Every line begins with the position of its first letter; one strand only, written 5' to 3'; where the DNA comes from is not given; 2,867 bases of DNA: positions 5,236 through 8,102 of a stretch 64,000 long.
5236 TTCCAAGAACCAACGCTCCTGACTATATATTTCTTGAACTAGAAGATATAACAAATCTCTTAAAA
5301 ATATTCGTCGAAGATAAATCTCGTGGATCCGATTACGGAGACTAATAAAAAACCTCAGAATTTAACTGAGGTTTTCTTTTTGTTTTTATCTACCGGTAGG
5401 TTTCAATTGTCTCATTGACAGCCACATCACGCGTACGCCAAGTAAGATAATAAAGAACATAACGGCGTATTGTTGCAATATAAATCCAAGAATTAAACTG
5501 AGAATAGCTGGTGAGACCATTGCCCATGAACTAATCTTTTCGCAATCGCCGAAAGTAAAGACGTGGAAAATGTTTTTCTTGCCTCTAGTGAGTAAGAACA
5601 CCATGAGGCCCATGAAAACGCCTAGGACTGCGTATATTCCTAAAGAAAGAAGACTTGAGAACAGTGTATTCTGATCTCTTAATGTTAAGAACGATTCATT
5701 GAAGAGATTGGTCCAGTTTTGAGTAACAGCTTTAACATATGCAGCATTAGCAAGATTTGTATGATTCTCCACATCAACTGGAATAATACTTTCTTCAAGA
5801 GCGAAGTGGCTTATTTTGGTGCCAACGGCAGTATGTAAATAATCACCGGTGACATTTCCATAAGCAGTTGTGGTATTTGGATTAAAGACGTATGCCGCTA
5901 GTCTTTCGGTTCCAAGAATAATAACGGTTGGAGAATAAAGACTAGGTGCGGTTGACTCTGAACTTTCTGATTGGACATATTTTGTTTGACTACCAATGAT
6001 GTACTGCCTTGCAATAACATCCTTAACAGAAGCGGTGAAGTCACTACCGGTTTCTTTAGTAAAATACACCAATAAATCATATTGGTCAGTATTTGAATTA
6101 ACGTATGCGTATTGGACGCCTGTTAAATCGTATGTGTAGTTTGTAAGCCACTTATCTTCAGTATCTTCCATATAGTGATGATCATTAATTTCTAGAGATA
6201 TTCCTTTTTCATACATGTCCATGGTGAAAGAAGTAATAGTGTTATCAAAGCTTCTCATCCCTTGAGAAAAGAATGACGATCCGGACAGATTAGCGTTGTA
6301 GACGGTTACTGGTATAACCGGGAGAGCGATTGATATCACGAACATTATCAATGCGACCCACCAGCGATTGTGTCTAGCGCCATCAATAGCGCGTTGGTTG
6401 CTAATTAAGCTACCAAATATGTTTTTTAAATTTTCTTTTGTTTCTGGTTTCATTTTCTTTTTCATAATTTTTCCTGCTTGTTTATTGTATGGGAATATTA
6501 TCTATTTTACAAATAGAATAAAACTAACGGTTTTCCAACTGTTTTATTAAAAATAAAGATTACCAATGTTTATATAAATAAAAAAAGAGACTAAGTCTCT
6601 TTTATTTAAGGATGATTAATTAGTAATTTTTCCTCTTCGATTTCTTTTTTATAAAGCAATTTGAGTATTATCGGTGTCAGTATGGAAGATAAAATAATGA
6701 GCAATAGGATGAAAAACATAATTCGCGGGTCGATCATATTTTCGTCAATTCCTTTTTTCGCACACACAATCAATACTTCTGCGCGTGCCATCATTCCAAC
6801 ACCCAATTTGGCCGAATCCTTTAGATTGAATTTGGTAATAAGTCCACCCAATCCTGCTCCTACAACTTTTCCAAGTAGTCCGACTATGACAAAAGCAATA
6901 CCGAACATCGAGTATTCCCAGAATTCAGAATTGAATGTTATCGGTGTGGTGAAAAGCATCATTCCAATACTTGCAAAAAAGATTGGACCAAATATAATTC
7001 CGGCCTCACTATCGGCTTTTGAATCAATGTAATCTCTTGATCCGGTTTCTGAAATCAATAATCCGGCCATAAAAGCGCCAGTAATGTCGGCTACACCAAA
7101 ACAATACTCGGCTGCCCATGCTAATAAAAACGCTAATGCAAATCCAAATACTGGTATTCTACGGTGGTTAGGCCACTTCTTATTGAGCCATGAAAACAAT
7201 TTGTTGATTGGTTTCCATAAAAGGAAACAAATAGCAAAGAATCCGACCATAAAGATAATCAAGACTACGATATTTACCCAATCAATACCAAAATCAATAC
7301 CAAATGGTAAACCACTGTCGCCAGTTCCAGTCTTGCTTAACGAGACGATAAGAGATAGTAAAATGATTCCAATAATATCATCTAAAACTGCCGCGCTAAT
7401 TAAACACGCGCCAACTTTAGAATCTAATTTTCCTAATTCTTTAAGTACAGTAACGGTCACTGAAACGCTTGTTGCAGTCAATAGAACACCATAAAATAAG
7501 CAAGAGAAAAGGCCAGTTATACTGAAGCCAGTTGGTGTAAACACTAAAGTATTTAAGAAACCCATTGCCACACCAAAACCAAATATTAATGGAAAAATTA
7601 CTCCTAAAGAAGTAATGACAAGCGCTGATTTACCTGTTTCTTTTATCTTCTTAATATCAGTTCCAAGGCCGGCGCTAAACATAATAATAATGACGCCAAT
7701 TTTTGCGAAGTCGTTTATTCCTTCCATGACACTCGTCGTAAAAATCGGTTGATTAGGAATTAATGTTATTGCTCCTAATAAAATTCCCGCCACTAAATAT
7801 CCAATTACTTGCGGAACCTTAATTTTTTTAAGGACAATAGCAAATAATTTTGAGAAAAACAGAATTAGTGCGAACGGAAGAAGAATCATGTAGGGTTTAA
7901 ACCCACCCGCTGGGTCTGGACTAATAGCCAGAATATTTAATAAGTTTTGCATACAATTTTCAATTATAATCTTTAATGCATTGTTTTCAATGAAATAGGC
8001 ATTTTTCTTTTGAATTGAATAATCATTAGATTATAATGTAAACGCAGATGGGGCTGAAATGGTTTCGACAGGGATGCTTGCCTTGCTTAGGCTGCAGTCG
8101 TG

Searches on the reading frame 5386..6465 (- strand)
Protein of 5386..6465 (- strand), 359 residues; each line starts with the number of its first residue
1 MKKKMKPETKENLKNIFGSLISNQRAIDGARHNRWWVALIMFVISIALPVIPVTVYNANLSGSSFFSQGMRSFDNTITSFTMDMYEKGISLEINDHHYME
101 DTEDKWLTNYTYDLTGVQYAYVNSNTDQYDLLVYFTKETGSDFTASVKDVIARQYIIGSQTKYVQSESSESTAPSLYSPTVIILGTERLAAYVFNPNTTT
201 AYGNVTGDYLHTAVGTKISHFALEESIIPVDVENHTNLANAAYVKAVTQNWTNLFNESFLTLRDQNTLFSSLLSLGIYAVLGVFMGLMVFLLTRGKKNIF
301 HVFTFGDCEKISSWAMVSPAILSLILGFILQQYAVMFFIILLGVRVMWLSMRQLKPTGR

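Call 38: search_protein_families(library=pfam, proteins=[window:5386-6465:-], max_evalue=0.01)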
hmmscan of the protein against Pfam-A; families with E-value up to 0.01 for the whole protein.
window:5386-6465:- (359 aa): 1 family
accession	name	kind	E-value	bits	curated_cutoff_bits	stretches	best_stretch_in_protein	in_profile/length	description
PF06645.18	SPC12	-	0.00061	20.3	23.6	1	308-347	9-48/71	Microsomal signal peptidase 12 kDa subunit (SPC12)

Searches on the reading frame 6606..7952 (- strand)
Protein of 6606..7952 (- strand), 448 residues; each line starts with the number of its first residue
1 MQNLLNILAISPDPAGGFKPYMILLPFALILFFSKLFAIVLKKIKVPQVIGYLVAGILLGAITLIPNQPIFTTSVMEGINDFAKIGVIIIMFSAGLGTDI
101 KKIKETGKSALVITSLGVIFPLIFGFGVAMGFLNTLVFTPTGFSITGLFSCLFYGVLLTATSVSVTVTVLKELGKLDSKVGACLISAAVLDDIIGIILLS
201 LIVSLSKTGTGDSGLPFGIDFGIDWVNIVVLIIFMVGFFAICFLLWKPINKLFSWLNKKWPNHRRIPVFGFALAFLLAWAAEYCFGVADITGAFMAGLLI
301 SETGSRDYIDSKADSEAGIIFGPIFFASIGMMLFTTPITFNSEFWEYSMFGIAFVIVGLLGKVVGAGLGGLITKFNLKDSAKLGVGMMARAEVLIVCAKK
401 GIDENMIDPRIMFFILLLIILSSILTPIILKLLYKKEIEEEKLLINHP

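Call 38: search_protein_families(library=pfam, proteins=[window:6606-7952:-], max_evalue=0.01)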
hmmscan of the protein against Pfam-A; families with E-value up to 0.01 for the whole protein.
window:6606-7952:- (448 aa): 1 family
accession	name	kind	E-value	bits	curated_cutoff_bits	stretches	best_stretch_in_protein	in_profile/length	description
PF00999.27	Na_H_Exchanger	-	9.5e-57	193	26.2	1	30-434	3-373/375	Sodium/hydrogen exchanger, transmembrane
